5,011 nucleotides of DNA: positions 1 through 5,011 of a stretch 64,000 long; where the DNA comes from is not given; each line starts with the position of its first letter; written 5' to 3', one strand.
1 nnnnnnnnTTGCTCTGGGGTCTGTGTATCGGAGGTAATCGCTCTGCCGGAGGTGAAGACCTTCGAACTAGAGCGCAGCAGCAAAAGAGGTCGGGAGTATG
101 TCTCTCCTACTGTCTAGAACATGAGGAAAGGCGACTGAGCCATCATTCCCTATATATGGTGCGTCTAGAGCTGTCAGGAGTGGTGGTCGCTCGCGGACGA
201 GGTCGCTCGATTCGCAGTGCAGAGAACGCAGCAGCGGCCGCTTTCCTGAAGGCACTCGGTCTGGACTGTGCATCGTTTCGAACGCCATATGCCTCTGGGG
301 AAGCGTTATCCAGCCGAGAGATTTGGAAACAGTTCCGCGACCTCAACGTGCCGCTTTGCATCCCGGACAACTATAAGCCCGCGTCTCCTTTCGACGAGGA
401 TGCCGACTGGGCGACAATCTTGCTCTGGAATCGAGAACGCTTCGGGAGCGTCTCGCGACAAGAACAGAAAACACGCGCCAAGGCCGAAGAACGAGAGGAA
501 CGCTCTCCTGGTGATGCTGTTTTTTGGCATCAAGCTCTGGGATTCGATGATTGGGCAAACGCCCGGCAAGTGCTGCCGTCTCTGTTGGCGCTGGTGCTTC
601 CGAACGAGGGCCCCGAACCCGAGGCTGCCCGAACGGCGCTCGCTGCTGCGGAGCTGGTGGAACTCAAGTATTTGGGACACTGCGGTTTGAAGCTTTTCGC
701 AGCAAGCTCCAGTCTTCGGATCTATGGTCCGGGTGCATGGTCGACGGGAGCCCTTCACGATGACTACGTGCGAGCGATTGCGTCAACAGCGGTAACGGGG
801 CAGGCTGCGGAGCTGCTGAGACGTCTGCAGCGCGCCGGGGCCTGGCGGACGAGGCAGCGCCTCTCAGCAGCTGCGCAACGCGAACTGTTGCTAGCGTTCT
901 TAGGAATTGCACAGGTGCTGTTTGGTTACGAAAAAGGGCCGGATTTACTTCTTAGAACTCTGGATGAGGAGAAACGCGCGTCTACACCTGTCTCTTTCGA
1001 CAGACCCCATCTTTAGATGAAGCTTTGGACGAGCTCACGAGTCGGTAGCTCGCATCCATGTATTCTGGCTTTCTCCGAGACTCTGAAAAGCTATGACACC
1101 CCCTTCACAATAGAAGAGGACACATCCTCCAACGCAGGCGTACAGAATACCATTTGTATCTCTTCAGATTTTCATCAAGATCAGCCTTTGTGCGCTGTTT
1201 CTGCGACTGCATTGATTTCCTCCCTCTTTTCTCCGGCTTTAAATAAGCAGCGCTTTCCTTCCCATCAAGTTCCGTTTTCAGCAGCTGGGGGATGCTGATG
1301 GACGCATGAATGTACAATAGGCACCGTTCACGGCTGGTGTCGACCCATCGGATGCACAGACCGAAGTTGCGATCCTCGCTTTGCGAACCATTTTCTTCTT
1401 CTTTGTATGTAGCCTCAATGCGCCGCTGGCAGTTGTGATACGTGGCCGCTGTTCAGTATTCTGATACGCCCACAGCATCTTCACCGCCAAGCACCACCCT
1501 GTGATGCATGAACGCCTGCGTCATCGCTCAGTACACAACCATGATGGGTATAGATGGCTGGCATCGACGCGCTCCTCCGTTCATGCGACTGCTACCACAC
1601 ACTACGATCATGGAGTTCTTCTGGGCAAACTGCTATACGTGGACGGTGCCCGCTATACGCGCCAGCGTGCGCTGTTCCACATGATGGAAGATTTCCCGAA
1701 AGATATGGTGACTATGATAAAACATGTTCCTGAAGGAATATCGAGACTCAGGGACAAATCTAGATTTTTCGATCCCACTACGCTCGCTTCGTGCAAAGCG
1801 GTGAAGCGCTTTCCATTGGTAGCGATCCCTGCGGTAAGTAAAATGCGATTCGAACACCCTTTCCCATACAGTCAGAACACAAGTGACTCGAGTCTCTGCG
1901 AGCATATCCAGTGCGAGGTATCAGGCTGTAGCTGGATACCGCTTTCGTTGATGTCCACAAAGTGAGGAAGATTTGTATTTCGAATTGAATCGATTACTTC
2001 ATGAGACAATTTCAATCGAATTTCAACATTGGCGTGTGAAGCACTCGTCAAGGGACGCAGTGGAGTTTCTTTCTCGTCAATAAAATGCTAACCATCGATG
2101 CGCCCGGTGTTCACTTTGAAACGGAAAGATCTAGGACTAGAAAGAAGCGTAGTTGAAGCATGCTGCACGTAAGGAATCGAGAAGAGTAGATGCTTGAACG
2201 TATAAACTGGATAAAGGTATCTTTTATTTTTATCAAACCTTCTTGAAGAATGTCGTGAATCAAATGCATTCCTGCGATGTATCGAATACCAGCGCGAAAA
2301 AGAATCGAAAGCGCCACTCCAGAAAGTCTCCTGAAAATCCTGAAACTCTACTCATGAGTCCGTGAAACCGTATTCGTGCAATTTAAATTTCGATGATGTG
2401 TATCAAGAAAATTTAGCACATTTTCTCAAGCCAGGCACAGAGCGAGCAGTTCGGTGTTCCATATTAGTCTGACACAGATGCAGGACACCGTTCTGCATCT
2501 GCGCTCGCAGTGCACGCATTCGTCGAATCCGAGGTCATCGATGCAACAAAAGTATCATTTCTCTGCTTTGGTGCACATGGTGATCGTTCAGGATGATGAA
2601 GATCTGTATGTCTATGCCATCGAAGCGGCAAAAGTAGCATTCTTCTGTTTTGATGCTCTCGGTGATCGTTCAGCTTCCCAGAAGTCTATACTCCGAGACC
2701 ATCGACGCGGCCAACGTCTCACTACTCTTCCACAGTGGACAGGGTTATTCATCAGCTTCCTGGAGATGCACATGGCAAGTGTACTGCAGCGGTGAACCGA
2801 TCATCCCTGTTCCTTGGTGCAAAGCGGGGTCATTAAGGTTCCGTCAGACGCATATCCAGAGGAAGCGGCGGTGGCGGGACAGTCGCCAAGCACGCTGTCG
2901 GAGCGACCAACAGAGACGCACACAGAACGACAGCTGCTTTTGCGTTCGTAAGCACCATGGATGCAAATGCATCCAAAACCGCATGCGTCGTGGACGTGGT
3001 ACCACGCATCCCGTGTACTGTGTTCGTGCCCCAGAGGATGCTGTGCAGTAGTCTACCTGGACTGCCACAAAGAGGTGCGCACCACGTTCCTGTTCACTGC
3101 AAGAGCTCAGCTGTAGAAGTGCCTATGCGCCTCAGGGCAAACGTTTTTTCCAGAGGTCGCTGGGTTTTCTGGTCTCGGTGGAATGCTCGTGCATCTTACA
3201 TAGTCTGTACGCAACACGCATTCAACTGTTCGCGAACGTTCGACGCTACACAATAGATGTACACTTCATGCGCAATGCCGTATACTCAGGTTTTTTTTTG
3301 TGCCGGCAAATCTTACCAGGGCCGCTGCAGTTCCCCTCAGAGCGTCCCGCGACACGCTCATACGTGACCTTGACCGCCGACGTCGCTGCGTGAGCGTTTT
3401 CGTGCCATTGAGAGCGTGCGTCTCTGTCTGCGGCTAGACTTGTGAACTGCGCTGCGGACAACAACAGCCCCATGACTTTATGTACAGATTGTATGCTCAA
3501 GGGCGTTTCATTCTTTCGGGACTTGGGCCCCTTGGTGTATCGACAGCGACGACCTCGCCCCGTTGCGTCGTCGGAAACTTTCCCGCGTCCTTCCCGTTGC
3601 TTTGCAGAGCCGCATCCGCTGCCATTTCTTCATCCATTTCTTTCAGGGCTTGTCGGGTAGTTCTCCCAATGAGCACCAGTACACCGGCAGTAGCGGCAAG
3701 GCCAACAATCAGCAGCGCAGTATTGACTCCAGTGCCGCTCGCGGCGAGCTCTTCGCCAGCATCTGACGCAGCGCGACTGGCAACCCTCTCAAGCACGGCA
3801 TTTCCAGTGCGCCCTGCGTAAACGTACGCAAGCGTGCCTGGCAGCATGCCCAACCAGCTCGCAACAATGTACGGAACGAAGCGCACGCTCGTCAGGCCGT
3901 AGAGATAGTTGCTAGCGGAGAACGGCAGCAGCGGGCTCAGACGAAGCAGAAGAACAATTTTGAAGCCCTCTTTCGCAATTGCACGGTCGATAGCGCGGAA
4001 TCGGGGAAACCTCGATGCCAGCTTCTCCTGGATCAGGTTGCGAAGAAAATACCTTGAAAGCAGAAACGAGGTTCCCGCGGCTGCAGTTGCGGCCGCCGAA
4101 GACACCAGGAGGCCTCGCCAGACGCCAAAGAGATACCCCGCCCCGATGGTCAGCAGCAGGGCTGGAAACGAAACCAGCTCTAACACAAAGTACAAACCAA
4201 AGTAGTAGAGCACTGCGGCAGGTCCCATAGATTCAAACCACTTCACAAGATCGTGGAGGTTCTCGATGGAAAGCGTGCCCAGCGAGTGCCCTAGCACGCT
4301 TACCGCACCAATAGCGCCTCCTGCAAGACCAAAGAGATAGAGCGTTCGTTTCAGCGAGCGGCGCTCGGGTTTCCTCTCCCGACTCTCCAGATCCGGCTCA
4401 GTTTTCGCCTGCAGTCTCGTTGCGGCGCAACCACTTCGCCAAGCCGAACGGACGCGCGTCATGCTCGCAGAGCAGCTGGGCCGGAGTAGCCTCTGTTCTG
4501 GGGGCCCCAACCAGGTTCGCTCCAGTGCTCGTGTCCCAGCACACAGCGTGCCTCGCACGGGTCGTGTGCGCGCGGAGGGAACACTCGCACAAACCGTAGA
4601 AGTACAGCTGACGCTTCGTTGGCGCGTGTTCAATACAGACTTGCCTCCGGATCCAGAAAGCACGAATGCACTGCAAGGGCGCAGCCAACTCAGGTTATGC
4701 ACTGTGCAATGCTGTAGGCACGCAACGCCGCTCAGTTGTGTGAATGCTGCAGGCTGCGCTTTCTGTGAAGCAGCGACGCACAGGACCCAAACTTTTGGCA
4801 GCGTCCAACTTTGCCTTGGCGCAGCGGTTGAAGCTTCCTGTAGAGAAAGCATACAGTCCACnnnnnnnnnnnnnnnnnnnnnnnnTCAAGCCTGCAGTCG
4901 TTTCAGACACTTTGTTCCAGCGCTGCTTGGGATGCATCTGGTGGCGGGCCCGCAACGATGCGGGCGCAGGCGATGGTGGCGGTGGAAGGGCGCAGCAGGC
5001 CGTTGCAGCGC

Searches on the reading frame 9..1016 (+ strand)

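Call 38: search_protein_families(library=pfam, proteins=[window:9-1016:+], max_evalue=0.001)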
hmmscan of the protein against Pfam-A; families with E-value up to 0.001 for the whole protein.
window:9-1016:+ (335 aa): 1 family
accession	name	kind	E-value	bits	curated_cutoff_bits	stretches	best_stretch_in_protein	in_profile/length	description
PF00035.32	dsrm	-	0.00037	21.5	23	1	44-83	27-66/66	Double-stranded RNA binding motif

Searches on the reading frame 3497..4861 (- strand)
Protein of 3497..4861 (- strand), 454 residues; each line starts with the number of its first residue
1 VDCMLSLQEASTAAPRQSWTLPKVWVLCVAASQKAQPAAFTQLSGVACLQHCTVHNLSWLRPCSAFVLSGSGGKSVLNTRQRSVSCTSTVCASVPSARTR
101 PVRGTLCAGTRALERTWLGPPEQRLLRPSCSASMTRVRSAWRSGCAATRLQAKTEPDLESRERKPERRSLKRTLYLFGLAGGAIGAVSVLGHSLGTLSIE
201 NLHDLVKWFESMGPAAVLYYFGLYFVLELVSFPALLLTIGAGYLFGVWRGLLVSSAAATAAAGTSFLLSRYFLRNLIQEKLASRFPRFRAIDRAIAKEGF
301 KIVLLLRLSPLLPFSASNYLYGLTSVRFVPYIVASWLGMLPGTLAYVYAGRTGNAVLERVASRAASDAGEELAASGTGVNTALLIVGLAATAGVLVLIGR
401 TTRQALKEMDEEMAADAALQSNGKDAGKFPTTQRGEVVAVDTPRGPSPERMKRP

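Call 38: search_protein_families(library=pfam, proteins=[window:3497-4861:-], max_evalue=0.001)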
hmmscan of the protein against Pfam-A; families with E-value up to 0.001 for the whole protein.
window:3497-4861:- (454 aa): 1 family
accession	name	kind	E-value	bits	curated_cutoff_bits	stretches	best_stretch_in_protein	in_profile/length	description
PF09335.16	VTT_dom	-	1.1e-25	91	33.9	1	232-351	1-122/123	VTT domain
